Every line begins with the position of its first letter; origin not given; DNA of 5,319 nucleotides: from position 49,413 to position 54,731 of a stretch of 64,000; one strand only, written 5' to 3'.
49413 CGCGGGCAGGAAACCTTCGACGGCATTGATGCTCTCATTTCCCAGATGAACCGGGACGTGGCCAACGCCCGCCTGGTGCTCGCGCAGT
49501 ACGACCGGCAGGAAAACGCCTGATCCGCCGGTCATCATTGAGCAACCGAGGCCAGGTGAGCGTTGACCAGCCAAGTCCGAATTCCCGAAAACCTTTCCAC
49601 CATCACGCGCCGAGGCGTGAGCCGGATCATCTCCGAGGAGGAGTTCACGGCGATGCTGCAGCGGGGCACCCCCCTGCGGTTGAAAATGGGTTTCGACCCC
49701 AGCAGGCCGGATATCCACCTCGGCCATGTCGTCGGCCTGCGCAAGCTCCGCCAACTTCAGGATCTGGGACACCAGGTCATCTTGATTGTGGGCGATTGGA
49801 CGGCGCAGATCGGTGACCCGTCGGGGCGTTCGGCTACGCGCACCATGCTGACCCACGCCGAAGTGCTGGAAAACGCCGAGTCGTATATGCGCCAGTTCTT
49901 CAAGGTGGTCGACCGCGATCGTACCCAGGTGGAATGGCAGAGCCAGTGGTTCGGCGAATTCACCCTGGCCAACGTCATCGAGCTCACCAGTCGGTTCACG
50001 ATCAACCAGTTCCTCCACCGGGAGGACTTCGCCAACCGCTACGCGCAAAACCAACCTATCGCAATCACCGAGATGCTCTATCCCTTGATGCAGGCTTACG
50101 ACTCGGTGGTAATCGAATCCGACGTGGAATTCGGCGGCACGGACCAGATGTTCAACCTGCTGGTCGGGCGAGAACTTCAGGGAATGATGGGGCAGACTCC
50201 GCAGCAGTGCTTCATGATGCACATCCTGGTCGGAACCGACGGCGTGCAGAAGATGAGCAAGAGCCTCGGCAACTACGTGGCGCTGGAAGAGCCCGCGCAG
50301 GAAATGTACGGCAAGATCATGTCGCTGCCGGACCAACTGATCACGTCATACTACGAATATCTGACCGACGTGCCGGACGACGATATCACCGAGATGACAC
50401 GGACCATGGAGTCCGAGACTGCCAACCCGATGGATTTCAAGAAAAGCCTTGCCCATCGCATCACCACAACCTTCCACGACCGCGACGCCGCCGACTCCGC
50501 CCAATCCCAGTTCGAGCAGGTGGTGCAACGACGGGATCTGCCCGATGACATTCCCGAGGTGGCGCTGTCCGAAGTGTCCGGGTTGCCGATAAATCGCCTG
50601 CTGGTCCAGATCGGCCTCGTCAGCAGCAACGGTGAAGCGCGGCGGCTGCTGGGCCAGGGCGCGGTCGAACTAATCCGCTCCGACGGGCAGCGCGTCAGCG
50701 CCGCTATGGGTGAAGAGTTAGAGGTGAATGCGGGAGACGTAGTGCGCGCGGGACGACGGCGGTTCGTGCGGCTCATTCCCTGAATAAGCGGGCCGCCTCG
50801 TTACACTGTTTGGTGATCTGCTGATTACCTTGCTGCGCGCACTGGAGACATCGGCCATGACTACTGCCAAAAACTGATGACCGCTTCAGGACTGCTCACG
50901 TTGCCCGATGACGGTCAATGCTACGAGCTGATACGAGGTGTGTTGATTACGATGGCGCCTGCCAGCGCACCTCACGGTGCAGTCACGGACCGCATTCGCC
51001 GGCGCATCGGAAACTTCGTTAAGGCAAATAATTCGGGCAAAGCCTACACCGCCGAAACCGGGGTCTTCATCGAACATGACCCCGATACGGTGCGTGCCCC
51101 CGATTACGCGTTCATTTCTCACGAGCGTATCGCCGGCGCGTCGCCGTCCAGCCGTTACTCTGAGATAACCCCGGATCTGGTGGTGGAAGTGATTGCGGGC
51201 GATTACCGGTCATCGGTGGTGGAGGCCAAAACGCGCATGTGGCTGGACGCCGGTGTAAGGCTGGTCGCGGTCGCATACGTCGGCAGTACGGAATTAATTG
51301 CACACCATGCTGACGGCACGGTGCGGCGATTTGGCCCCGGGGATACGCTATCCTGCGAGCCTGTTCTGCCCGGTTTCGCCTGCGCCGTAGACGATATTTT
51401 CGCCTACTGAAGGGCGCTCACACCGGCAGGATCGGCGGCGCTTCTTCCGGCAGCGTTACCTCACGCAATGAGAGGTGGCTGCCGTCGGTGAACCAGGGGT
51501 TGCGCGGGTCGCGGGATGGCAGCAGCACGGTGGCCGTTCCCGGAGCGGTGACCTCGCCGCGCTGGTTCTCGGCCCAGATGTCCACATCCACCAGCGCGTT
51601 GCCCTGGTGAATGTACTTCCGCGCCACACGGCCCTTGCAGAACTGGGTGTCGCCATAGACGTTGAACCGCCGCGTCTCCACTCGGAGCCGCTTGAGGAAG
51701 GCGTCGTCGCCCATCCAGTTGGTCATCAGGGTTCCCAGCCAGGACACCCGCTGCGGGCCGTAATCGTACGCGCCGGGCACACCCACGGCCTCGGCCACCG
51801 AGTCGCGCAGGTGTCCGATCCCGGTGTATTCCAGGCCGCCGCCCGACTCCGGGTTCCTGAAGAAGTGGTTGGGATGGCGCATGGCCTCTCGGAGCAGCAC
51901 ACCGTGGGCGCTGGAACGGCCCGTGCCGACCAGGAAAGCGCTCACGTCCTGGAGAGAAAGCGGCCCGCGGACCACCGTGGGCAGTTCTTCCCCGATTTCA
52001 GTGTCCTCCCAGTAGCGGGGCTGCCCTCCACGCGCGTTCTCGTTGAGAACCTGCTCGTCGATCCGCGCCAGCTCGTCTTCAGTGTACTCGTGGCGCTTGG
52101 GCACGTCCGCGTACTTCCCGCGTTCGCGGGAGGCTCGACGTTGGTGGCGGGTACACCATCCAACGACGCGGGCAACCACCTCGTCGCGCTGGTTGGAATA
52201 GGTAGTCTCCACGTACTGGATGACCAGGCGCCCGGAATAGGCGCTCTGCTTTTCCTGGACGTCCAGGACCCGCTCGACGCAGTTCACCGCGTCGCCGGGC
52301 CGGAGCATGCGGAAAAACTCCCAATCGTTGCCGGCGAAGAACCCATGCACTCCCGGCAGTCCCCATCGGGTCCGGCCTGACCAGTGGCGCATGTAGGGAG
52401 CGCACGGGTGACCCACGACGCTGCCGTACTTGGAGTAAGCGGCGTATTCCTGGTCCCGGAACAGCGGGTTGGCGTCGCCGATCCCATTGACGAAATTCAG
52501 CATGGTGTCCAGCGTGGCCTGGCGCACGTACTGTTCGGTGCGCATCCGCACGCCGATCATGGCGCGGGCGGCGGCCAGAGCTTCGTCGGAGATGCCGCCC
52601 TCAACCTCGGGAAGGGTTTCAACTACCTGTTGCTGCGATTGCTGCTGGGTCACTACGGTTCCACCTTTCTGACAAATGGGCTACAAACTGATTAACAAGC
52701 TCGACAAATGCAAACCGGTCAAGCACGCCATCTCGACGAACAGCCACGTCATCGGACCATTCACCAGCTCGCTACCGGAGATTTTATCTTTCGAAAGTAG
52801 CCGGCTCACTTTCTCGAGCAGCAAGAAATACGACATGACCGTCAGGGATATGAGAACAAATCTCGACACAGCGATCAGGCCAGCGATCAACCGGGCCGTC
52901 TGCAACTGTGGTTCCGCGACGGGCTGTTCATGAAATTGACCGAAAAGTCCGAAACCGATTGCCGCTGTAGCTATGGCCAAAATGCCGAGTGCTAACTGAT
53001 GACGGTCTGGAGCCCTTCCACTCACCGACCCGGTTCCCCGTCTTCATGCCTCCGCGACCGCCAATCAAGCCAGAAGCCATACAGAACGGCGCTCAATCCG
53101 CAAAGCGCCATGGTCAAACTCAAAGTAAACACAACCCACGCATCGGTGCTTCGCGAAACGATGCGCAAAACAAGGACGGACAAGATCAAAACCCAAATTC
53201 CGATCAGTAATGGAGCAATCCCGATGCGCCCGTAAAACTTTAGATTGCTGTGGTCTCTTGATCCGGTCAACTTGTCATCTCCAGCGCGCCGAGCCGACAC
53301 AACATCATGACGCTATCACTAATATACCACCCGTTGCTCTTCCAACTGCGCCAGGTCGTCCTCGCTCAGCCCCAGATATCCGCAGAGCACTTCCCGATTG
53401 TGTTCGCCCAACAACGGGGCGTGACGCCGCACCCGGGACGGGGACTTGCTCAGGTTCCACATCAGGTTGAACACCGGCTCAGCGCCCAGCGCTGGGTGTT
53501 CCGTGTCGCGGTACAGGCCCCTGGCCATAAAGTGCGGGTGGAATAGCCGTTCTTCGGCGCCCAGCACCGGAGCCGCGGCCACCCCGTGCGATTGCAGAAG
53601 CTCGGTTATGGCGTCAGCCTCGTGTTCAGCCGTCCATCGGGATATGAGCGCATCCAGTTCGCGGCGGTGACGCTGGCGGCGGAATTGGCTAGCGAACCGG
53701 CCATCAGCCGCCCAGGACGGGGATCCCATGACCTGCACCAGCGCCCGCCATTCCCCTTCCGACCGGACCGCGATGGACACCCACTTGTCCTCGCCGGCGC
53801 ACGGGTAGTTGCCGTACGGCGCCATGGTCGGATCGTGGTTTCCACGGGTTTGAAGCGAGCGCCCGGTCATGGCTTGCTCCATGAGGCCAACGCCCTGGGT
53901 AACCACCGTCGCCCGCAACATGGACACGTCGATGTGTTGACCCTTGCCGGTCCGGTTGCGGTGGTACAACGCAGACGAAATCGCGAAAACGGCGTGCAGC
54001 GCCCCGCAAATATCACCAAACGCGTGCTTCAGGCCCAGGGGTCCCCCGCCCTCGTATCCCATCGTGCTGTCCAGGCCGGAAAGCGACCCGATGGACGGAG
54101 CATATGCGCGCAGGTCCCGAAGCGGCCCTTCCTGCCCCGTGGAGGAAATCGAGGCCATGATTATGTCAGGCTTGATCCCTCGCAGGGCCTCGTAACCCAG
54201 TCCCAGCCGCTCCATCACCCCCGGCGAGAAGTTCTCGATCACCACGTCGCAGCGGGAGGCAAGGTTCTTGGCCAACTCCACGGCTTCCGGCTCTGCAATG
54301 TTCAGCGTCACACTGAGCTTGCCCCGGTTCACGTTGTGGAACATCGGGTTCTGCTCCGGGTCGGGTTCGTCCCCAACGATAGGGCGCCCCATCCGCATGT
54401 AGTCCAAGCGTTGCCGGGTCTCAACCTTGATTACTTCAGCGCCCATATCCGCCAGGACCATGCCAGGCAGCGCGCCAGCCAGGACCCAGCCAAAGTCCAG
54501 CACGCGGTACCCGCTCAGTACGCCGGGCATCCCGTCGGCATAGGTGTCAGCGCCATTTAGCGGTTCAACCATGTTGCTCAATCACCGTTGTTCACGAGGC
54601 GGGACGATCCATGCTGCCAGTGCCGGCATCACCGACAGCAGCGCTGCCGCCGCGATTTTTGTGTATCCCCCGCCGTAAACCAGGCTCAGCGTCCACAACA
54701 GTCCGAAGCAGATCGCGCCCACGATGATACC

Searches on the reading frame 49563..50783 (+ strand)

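Call 66: search_protein_families(library=pfam, proteins=[window:49563-50783:+], max_evalue=0.00001)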
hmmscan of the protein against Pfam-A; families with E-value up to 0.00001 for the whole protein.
window:49563-50783:+ (406 aa): 1 family
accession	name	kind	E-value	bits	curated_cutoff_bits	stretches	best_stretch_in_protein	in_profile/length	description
PF00579.31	tRNA-synt_1b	-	4.7e-73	246.5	21.1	1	35-321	3-291/292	tRNA synthetases class I (W and Y)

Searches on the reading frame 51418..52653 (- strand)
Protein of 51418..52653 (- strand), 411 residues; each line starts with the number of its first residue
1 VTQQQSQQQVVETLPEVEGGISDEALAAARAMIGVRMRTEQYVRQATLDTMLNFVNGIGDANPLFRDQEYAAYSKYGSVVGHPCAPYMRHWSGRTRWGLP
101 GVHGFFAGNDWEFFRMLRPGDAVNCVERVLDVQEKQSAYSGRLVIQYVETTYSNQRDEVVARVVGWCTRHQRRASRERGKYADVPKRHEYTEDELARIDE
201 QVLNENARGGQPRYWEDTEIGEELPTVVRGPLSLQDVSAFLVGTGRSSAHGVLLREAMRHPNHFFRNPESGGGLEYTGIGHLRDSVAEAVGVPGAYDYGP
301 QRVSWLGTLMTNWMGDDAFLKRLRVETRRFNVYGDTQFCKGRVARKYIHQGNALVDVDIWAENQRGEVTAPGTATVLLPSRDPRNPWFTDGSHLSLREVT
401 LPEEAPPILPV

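Call 66: search_protein_families(library=pfam, proteins=[window:51418-52653:-], max_evalue=0.00001)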
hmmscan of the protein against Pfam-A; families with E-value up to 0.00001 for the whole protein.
window:51418-52653:- (411 aa): 1 family
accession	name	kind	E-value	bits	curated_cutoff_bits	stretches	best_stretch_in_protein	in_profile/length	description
PF13452.11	FAS1_DH_region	-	1.7e-16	61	22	1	32-162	2-131/132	FAS1-like, dehydratase domain region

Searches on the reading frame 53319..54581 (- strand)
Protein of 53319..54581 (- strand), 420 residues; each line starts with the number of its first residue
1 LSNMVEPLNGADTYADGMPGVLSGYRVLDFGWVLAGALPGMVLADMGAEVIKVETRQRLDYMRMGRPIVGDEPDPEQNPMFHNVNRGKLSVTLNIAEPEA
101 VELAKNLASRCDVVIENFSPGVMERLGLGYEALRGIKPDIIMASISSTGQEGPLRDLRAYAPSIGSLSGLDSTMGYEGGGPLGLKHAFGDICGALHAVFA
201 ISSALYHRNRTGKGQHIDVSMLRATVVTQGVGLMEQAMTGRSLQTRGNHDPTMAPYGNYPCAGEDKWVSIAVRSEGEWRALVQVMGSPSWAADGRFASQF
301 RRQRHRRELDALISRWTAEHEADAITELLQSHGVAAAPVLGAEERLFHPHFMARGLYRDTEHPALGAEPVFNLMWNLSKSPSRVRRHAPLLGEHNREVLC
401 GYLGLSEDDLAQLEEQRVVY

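Call 66: search_protein_families(library=pfam, proteins=[window:53319-54581:-], max_evalue=0.00001)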
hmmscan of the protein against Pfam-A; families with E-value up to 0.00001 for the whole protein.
window:53319-54581:- (420 aa): 1 family
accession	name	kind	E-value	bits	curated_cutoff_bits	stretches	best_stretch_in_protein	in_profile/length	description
PF02515.22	CoA_transf_3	-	3e-112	375.8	23.3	1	22-395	1-366/366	CoA-transferase family III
